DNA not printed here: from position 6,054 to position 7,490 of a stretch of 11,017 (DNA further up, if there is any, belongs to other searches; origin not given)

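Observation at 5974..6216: Aspartokinase ACT-domain remnant between dapH and the aminotransferase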

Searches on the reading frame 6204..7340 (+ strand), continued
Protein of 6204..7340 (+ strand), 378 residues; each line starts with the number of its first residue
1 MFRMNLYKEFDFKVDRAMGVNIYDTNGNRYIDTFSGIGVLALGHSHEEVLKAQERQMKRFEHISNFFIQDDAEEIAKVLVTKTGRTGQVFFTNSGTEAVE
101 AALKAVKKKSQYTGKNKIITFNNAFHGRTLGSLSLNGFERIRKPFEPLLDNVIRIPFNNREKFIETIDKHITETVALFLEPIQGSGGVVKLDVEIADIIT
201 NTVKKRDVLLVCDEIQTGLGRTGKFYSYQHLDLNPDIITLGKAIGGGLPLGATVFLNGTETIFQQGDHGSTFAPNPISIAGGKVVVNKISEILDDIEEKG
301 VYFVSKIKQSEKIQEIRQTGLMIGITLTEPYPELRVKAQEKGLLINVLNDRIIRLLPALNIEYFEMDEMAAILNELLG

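Call 39: find_homologous_proteins(query=L002:3203-4405:+, max_evalue=1e-60)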
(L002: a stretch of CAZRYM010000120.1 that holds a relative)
Query L002:3203-4405:+ (401 aa): 7989 proteins with E <= 1e-60 among 8000 candidates; the best 120 are listed.
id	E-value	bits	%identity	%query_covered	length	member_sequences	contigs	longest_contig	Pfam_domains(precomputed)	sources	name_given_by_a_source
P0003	4.8e-244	827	98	97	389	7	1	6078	PF00696.34,PF22468.3,PF13840.13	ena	-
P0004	1.4e-237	806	92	100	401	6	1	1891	PF00696.34,PF22468.3,PF13840.13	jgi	-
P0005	7.6e-220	747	87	99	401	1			PF00696.34,PF22468.3,PF13840.13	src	-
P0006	9.5e-211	717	82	100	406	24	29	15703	PF00696.34,PF22468.3,PF13840.13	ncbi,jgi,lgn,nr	ncbi:MAG: aspartate kinase [Thermotogaceae bacterium]|jgi:aspartate kinase|nr:aspartate kinase [Ther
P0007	1.4e-209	714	82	100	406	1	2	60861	PF00696.34,PF22468.3,PF13840.13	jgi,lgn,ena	-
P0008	6.7e-205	698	80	100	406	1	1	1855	PF00696.34,PF22468.3,PF13840.13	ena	-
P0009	1.1e-204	697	81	100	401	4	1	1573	PF00696.34,PF22468.3,PF13840.13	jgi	-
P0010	2.0e-197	674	79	100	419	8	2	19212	PF00696.34,PF22468.3,PF13840.13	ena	-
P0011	7.3e-188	642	75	99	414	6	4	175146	PF00696.34,PF22468.3,PF13840.13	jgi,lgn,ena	-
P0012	4.1e-181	620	87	82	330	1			PF00696.34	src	-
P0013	1.8e-161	555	78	82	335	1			PF00696.34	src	-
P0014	7.4e-161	553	65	100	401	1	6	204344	PF00696.34,PF22468.3,PF13840.13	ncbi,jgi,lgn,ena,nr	ncbi:MAG TPA: aspartate kinase [Thermotogota bacterium]|nr:aspartate kinase [Thermotogota bacterium]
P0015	2.5e-157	542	62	100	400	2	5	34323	PF00696.34,PF22468.3,PF01842.32,PF13840.13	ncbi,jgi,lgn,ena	-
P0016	7.4e-157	540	64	100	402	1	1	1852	PF00696.34,PF22468.3,PF13840.13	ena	-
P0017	1.9e-154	532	62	100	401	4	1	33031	PF00696.34,PF22468.3,PF13840.13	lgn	-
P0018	5.7e-129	448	54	99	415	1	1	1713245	PF00696.34,PF22468.3,PF13840.13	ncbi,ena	-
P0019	2.1e-127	443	53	99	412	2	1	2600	PF00696.34,PF22468.3,PF13840.13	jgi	jgi:aspartate kinase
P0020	1.2e-125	438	55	99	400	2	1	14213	PF00696.34,PF22468.3,PF13840.13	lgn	-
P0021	1.5e-125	437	54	99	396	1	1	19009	PF00696.34,PF22468.3,PF13840.13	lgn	-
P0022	8.5e-125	435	52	99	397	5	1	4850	PF00696.34,PF22468.3,PF13840.13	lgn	-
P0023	2.3e-124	433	54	99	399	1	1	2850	PF00696.34,PF22468.3,PF13840.13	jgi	-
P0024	2.5e-124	433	54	99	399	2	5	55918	PF00696.34,PF22468.3,PF13840.13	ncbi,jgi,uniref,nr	ncbi:aspartate kinase [Petrotoga halophila]|uniref:Aspartokinase n=1 Tax=Petrotoga halophila DSM 169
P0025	1.0e-123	431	54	99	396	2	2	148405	PF00696.34,PF22468.3,PF13840.13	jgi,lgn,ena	-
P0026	1.6e-123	430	52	98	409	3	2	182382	PF00696.34,PF22468.3,PF13840.13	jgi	-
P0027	2.9e-123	430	53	99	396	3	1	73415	PF00696.34,PF22468.3,PF13840.13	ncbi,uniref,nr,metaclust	ncbi:aspartate kinase [Marinitoga sp. 1155]|uniref:aspartate kinase n=1 Tax=Marinitoga sp. 1155 TaxI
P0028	3.0e-123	430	55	99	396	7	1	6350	PF00696.34,PF22468.3,PF13840.13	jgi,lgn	jgi:aspartate kinase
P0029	4.8e-123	429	52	99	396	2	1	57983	PF00696.34,PF22468.3,PF13840.13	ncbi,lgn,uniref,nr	ncbi:aspartate kinase [Marinitoga litoralis]|uniref:aspartate kinase n=1 Tax=Marinitoga litoralis Ta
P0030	5.1e-123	429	54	99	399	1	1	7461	PF00696.34,PF22468.3,PF13840.13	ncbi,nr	ncbi:MAG: aspartate kinase [Petrotoga sp.]|nr:aspartate kinase [Petrotoga sp.]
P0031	5.8e-123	429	53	99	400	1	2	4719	PF00696.34,PF22468.3,PF13840.13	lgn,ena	-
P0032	7.0e-123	428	52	99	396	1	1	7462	PF00696.34,PF22468.3,PF13840.13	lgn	-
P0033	1.2e-122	428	53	99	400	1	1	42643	PF00696.34,PF22468.3,PF13840.13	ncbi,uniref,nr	ncbi:aspartate kinase [Petrotoga sp. 9PWA.NaAc.5.4]|uniref:aspartate kinase n=1 Tax=Petrotoga sp. 9P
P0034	1.2e-122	428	54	99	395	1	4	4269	PF00696.34,PF22468.3,PF13840.13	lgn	-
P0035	2.5e-122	427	54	99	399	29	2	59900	PF00696.34,PF22468.3,PF13840.13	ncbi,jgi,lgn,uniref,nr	ncbi:aspartate kinase [Petrotoga sp. 8T1HF07.NaAc.6.1]|jgi:aspartate kinase|uniref:aspartate kinase 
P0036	3.0e-122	426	53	99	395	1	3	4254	PF00696.34,PF22468.3,PF13840.13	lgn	-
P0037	4.3e-122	426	54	99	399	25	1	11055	PF00696.34,PF22468.3,PF13840.13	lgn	-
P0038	6.8e-122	425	54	99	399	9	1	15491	PF00696.34,PF22468.3,PF13840.13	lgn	-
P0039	7.8e-122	425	52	99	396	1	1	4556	PF00696.34,PF22468.3,PF01842.32,PF13840.13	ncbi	-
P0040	1.9e-121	424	51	99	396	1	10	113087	PF00696.34,PF22468.3,PF13840.13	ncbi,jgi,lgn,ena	jgi:aspartate kinase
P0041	7.3e-121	422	53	99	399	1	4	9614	PF00696.34,PF22468.3,PF13840.13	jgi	-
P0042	1.2e-120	421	53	99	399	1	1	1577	PF00696.34,PF22468.3,PF13840.13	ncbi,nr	ncbi:MAG: aspartate kinase [Thermotogota bacterium]|nr:aspartate kinase [Thermotogota bacterium]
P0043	2.7e-120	420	54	99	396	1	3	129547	PF00696.34,PF22468.3,PF13840.13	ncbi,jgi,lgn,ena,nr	ncbi:MAG TPA: aspartate kinase [bacterium]|nr:aspartate kinase [bacterium]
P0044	3.1e-120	420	53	99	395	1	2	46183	PF00696.34,PF22468.3,PF13840.13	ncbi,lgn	-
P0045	6.0e-120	419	53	99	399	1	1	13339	PF00696.34,PF22468.3,PF13840.13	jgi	-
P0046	2.2e-119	417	53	99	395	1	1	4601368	PF00696.34,PF22468.3,PF13840.13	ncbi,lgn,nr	ncbi:MAG: aspartate kinase [Ignavibacteriales bacterium]|nr:MAG: aspartate kinase [Ignavibacteriales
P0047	3.2e-119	416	53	99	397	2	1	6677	PF00696.34,PF22468.3,PF13840.13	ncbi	-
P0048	1.2e-118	414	52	99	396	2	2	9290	PF00696.34,PF22468.3,PF13840.13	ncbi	ncbi:MAG: aspartate kinase [Fidelibacterota bacterium]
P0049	1.8e-118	414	53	99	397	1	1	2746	PF00696.34,PF22468.3,PF13840.13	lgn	-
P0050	1.9e-118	414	52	99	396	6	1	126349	PF00696.34,PF22468.3,PF13840.13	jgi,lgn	jgi:aspartate kinase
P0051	2.1e-118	414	54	99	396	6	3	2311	PF00696.34,PF22468.3,PF13840.13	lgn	-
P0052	2.6e-118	413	52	99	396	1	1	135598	PF00696.34,PF22468.3,PF13840.13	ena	-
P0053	3.1e-118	413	51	99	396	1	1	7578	PF00696.34,PF22468.3,PF13840.13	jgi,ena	-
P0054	3.5e-118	413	54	99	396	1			PF00696.34,PF22468.3,PF13840.13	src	-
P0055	5.5e-118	412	51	99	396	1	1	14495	PF00696.34,PF22468.3,PF13840.13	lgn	-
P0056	7.0e-118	412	53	98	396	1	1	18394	PF00696.34,PF22468.3,PF13840.13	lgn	-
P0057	1.6e-117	411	50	99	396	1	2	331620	PF00696.34,PF22468.3,PF13840.13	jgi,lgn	jgi:aspartate kinase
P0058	1.6e-117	411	53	99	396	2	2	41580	PF00696.34,PF22468.3,PF13840.13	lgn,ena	-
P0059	2.1e-117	410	52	99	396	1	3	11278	PF00696.34,PF22468.3,PF13840.13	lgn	-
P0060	2.5e-117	410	53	99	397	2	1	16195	PF00696.34,PF22468.3,PF13840.13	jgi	-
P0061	3.0e-117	410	51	99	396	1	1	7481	PF00696.34,PF22468.3,PF13840.13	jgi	-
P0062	3.1e-117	410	44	99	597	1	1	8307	PF00696.34,PF22468.3,PF01842.32,PF13840.13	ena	-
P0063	3.6e-117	410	50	99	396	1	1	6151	PF00696.34,PF22468.3,PF13840.13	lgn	-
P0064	4.4e-117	409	50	99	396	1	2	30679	PF00696.34,PF22468.3,PF13840.13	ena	-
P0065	5.4e-117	409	51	99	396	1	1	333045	PF00696.34,PF22468.3,PF13840.13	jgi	jgi:aspartate kinase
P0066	7.5e-117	409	52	99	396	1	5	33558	PF00696.34,PF22468.3,PF13840.13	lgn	-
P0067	9.1e-117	408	51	99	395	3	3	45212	PF00696.34,PF22468.3,PF13840.13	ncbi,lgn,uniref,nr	ncbi:MAG: aspartate kinase [Oceanotoga sp.]|uniref:aspartate kinase n=1 Tax=Oceanotoga sp. TaxID=210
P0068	9.7e-117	408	51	99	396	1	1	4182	PF00696.34,PF22468.3,PF13840.13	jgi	-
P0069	1.0e-116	408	52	99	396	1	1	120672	PF00696.34,PF22468.3,PF13840.13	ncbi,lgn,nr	ncbi:MAG: aspartate kinase [Candidatus Marinimicrobia bacterium]|nr:aspartate kinase [Candidatus Neo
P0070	1.3e-116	408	52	99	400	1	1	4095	PF00696.34,PF22468.3,PF13840.13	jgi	jgi:aspartate kinase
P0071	2.3e-116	407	51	99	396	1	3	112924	PF00696.34,PF22468.3,PF13840.13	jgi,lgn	-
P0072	4.0e-116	406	52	99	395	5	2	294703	PF00696.34,PF22468.3,PF13840.13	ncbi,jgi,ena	jgi:aspartate kinase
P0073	5.7e-116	406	53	99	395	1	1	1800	PF00696.34,PF22468.3,PF13840.13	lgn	-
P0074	6.4e-116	405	53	99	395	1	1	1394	PF00696.34,PF22468.3,PF13840.13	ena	-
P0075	6.6e-116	405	53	99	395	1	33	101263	PF00696.34,PF22468.3,PF13840.13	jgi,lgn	jgi:aspartate kinase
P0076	8.0e-116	405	52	99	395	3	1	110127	PF00696.34,PF22468.3,PF13840.13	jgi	jgi:aspartate kinase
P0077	1.1e-115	405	52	99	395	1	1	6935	PF00696.34,PF22468.3,PF13840.13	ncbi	-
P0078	1.1e-115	405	52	99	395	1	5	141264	PF00696.34,PF22468.3,PF13840.13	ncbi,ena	-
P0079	1.2e-115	405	52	99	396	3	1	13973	PF00696.34,PF22468.3,PF13840.13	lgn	-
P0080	1.4e-115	404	50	99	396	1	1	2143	PF00696.34,PF22468.3,PF13840.13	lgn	-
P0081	1.6e-115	404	52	99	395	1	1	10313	PF00696.34,PF22468.3,PF13840.13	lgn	-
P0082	1.8e-115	404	50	98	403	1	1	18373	PF00696.34,PF22468.3,PF01842.32,PF13840.13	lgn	-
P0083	1.9e-115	404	53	99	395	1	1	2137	PF00696.34,PF22468.3,PF13840.13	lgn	-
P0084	2.0e-115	404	52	99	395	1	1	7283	PF00696.34,PF22468.3,PF13840.13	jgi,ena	-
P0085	2.0e-115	404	49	99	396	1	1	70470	PF00696.34,PF22468.3,PF13840.13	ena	-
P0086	2.1e-115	404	52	99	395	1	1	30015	PF00696.34,PF22468.3,PF13840.13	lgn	-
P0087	2.9e-115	403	52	99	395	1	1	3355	PF00696.34,PF22468.3,PF13840.13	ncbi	-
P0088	3.1e-115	403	52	99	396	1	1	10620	PF00696.34,PF22468.3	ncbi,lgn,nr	ncbi:MAG: aspartate kinase [Candidatus Marinimicrobia bacterium]|nr:aspartate kinase [Candidatus Neo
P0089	3.3e-115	403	51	99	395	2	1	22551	PF00696.34,PF22468.3,PF13840.13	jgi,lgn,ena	-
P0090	3.8e-115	403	50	99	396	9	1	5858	PF00696.34,PF22468.3,PF13840.13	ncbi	-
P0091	3.9e-115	403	52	98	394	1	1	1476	PF00696.34,PF22468.3,PF13840.13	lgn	-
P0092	4.0e-115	403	51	99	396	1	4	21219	PF00696.34,PF22468.3,PF13840.13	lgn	-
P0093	5.0e-115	403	44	99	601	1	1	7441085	PF00696.34,PF22468.3,PF01842.32,PF13840.13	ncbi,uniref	ncbi:aspartate kinase [Tundrisphaera lichenicola]|uniref:aspartate kinase n=1 Tax=Tundrisphaera lich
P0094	6.1e-115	402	51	99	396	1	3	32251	PF00696.34,PF22468.3,PF13840.13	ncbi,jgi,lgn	jgi:aspartate kinase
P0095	6.6e-115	402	52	99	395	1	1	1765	PF00696.34,PF22468.3,PF13840.13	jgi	-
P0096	7.7e-115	402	50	99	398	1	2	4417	PF00696.34,PF22468.3,PF13840.13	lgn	-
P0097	8.1e-115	402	51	99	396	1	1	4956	PF00696.34,PF22468.3,PF13840.13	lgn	-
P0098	9.2e-115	402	51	99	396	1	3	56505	PF00696.34,PF22468.3,PF13840.13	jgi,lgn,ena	-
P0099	2.0e-114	401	51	98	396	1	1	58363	PF00696.34,PF22468.3,PF13840.13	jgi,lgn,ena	-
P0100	2.1e-114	400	52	99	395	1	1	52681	PF00696.34,PF22468.3,PF13840.13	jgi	jgi:aspartate kinase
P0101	2.2e-114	400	52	99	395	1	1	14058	PF00696.34,PF22468.3,PF13840.13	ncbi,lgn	-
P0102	2.2e-114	400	52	99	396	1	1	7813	PF00696.34,PF22468.3,PF13840.13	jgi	-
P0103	2.4e-114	400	50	99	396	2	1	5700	PF00696.34,PF22468.3,PF13840.13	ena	-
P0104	2.6e-114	400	51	99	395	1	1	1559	PF00696.34,PF22468.3,PF13840.13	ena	-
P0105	2.6e-114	400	50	99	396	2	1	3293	PF00696.34,PF22468.3,PF13840.13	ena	-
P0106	3.5e-114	400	51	99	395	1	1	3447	PF00696.34,PF22468.3,PF13840.13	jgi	jgi:aspartate kinase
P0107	4.3e-114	399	52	99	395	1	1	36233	PF00696.34,PF22468.3,PF13840.13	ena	-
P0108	4.3e-114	399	49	99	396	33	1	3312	PF00696.34,PF22468.3,PF13840.13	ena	-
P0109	4.9e-114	399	52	99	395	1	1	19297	PF00696.34,PF22468.3,PF13840.13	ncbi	ncbi:MAG: aspartate kinase [Ignavibacteriaceae bacterium]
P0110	5.1e-114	399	49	99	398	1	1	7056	PF00696.34,PF22468.3,PF13840.13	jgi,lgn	jgi:aspartate kinase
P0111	5.2e-114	399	46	100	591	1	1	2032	PF00696.34,PF22468.3,PF01842.32,PF13840.13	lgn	-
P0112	5.4e-114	399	50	99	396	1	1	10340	PF00696.34,PF22468.3,PF13840.13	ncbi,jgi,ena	ncbi:MAG: aspartate kinase [Ignavibacteriaceae bacterium]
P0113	8.1e-114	399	50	99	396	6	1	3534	PF00696.34,PF22468.3,PF13840.13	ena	-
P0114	9.4e-114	398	51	99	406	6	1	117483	PF00696.34,PF22468.3,PF01842.32,PF13840.13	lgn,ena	-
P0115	1.0e-113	398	50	99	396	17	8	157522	PF00696.34,PF22468.3,PF13840.13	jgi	jgi:aspartate kinase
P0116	1.1e-113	398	52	99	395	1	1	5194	PF00696.34,PF22468.3,PF13840.13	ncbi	-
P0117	1.2e-113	398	51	99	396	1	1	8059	PF00696.34,PF22468.3,PF13840.13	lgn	-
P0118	1.5e-113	398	50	99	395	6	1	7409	PF00696.34,PF22468.3,PF13840.13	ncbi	ncbi:MAG: aspartate kinase [Ignavibacteriaceae bacterium]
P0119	1.8e-113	397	49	99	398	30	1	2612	PF00696.34,PF22468.3,PF13840.13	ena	-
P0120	1.9e-113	397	51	99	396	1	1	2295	PF00696.34,PF22468.3,PF13840.13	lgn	-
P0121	2.0e-113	397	51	99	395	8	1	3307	PF00696.34,PF22468.3,PF13840.13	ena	-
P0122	3.0e-113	397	44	99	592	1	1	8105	PF00696.34,PF22468.3,PF01842.32,PF13840.13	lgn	-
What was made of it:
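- Tried and rejected: A search with L002's lysC (call 39) gave no NCBI-sourced orthologue in the expected identity range.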

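Call 41: list_cluster_members(proteins=[P0015, P0018, P0039, P0042, P0044, P0047, P0077, P0087, P0090, P0116])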
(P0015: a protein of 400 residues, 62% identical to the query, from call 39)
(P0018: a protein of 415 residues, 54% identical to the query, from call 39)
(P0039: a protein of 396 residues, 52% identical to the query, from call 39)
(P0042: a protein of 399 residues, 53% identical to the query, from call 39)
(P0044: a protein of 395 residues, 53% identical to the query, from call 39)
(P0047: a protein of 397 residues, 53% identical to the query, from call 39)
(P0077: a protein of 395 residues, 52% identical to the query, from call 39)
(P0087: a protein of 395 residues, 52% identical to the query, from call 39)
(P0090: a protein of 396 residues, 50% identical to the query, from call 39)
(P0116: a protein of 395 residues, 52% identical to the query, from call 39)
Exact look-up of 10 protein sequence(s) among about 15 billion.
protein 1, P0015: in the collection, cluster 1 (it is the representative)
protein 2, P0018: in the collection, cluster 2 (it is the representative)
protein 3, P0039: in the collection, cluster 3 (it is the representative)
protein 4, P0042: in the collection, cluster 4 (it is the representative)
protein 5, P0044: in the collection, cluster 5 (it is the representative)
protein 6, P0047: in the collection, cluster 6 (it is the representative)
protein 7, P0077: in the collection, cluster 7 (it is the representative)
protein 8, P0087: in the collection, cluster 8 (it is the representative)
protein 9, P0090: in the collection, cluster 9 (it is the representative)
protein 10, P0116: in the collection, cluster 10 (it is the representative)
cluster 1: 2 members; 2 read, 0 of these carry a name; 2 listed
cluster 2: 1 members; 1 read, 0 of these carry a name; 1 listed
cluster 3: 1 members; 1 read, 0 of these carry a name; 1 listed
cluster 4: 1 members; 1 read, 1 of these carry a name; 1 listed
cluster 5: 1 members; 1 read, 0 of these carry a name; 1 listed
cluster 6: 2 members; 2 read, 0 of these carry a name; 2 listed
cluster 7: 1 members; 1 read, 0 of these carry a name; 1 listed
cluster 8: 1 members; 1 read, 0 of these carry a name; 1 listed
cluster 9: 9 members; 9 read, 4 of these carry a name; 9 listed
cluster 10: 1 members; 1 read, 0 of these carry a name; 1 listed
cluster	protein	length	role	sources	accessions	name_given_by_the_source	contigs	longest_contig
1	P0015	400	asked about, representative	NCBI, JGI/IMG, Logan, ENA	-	-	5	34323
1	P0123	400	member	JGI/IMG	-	-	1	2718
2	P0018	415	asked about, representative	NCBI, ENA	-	-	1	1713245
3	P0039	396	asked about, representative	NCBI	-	-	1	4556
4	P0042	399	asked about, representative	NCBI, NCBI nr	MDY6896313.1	MAG: aspartate kinase [Thermotogota bacterium] | aspartate kinase [Thermotogota bacterium]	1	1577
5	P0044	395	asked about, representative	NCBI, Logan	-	-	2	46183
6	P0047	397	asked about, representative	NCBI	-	-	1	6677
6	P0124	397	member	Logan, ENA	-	-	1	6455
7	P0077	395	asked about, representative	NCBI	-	-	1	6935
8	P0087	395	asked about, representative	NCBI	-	-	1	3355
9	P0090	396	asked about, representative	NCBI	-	-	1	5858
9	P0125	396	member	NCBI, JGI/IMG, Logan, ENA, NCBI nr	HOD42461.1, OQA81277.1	MAG: Aspartokinase [bacterium ADurb.Bin243]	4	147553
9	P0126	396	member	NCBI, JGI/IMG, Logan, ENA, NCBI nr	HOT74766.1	MAG TPA: aspartate kinase [Candidatus Wallbacteria bacterium] | aspartate kinase [Candidatus Wallbacteria bacterium]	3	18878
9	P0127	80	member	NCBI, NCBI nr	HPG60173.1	MAG TPA: ACT domain-containing protein, partial [Candidatus Wallbacteria bacterium] | ACT domain-containing protein [Candidatus Wallbacteria bacterium]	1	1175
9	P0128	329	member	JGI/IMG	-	aspartate kinase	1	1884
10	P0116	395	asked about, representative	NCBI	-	-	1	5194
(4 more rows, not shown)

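Call 42: find_encoding_contigs(protein=P0039, flank=3000, max_places=2)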
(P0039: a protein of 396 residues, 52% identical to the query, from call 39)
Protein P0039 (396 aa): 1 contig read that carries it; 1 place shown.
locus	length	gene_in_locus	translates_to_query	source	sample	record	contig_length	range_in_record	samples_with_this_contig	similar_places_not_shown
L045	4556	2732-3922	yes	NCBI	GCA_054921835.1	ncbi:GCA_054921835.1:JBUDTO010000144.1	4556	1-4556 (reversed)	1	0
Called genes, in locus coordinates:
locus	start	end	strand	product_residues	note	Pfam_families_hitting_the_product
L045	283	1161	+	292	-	PF00701:DHDPS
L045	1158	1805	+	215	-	PF01113:DapB_N, PF05173:DapB_C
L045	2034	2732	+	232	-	PF08503:DapH_N, PF25087:GMPPB_C (faint), PF25084:LbH_EIF2B, PF00132:Hexapep, PF14602:Hexapep_2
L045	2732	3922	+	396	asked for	PF00696:AA_kinase, PF01842:ACT (faint), PF13840:ACT_7 (weak), PF22468:ACT_9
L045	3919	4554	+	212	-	?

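Call 43: find_encoding_contigs(protein=P0087, flank=3000, max_places=2)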
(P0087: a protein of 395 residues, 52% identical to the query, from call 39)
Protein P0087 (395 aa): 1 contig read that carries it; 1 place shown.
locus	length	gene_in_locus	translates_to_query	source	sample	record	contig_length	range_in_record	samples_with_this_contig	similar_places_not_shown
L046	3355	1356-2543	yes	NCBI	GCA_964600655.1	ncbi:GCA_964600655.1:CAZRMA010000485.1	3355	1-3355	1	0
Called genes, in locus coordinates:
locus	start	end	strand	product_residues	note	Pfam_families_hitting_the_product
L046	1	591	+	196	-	?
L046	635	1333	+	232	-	PF08503:DapH_N, PF25087:GMPPB_C (weak), PF25084:LbH_EIF2B (weak), PF00132:Hexapep, PF14602:Hexapep_2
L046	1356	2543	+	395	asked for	PF00696:AA_kinase, PF13840:ACT_7, PF22468:ACT_9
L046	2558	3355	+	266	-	?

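Call 44: find_encoding_contigs(protein=P0116, flank=3000, max_places=2)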
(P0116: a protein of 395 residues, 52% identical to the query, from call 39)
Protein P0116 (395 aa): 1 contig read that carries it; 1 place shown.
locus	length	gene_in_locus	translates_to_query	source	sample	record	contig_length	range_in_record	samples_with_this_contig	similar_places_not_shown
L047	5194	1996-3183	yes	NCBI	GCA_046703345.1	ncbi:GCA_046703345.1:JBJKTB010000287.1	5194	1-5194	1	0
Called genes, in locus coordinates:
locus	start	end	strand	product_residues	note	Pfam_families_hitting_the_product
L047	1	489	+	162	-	?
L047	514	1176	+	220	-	PF01113:DapB_N, PF05173:DapB_C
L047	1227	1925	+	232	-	PF08503:DapH_N, PF25087:GMPPB_C (weak), PF25084:LbH_EIF2B (weak), PF00132:Hexapep, PF14602:Hexapep_2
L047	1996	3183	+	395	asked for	PF00696:AA_kinase, PF13840:ACT_7, PF22468:ACT_9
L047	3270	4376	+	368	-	PF01546:Peptidase_M20, PF07687:M20_dimer (weak)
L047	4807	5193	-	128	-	?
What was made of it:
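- On Aspartate kinase (functional enzyme; NCBIfam NF005154/NF005155, TIGR00657): Intact relatives have PF00696 plus ACT domains (calls 39, 42-44).
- Three more distant genomes show dapH-lysC adjacency (calls 42-44).
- Tried and rejected: Three NCBI-only hits came from other assemblies, all with dapH-lysC synteny (calls 42-44).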
